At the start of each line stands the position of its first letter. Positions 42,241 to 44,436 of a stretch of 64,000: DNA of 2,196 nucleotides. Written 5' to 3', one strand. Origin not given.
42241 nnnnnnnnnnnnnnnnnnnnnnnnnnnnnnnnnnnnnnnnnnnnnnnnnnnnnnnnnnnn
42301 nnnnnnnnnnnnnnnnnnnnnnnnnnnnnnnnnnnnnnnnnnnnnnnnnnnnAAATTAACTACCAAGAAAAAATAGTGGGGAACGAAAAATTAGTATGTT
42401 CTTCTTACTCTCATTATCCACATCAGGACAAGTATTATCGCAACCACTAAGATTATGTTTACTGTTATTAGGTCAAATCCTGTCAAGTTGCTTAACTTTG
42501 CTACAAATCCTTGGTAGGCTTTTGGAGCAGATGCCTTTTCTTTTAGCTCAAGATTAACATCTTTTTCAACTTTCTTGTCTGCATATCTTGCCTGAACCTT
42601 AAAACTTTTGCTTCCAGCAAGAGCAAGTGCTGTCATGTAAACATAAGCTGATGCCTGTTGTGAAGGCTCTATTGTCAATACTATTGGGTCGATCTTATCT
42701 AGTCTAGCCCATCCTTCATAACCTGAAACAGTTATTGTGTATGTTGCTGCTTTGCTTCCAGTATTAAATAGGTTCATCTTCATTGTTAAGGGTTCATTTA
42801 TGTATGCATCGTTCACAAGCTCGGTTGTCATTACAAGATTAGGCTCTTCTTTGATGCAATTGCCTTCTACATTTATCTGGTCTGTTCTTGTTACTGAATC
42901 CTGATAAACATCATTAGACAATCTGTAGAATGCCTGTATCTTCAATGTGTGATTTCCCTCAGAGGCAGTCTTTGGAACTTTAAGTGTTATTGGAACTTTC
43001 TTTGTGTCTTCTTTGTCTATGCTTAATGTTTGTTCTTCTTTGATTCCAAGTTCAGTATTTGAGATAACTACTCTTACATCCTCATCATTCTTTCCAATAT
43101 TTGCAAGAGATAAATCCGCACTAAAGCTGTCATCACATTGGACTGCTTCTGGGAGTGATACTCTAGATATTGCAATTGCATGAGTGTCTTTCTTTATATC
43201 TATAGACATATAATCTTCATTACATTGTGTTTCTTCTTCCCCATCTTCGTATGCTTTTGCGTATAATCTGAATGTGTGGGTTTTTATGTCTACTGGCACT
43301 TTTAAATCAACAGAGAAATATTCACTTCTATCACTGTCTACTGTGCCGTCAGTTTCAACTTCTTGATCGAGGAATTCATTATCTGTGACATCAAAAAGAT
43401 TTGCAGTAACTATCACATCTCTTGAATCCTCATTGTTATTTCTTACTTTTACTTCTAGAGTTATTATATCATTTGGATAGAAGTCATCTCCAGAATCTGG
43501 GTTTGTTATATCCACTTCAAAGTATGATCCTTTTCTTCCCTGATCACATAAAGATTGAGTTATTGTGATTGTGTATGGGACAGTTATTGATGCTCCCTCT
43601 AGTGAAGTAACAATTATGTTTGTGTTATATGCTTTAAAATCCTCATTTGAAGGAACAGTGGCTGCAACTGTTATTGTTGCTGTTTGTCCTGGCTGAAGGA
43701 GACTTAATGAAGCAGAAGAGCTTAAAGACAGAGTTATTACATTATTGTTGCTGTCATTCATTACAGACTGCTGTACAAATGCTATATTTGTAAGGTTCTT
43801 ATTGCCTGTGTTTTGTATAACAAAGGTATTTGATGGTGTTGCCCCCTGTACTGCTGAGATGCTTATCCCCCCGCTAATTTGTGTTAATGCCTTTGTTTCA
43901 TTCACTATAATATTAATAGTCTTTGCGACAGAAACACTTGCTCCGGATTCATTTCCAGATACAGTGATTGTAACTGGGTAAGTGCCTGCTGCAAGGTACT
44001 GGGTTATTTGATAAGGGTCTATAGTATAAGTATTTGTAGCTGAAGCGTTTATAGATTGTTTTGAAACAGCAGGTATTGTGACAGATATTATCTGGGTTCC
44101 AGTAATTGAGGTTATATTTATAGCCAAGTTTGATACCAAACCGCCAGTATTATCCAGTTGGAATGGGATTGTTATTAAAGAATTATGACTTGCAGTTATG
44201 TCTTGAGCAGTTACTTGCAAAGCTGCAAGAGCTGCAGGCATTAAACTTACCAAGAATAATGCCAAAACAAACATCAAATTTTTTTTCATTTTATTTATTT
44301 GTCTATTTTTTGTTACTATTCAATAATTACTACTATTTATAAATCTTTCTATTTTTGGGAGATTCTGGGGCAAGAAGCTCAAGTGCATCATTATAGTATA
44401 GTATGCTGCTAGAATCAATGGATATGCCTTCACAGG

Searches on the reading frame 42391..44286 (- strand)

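Call 48: search_protein_families(library=pfam, proteins=[window:42391-44286:-], max_evalue=0.001)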
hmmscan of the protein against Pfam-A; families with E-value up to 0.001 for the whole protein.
window:42391-44286:- (631 aa): 5 families
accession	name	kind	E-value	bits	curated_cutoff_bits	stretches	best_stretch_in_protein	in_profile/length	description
PF11614.14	FixG_C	-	1.1e-06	29.2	25.6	0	392-453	37-102/119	IG-like fold at C-terminal of FixG, putative oxidoreductase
PF10633.15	NPCBM_assoc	-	1.9e-05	25.2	24.4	0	190-215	39-64/78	NPCBM-associated, NEW3 domain of alpha-galactosidase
PF16158.11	N_BRCA1_IG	-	0.00032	21.7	28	0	152-215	15-81/108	Ig-like domain from next to BRCA1 gene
PF16116.10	DUF4832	-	0.00033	20.9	29.2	0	143-214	116-185/216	Domain of unknown function (DUF4832)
PF01835.25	MG2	-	0.00039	21.2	32.8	0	20-69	31-80/96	MG2 domain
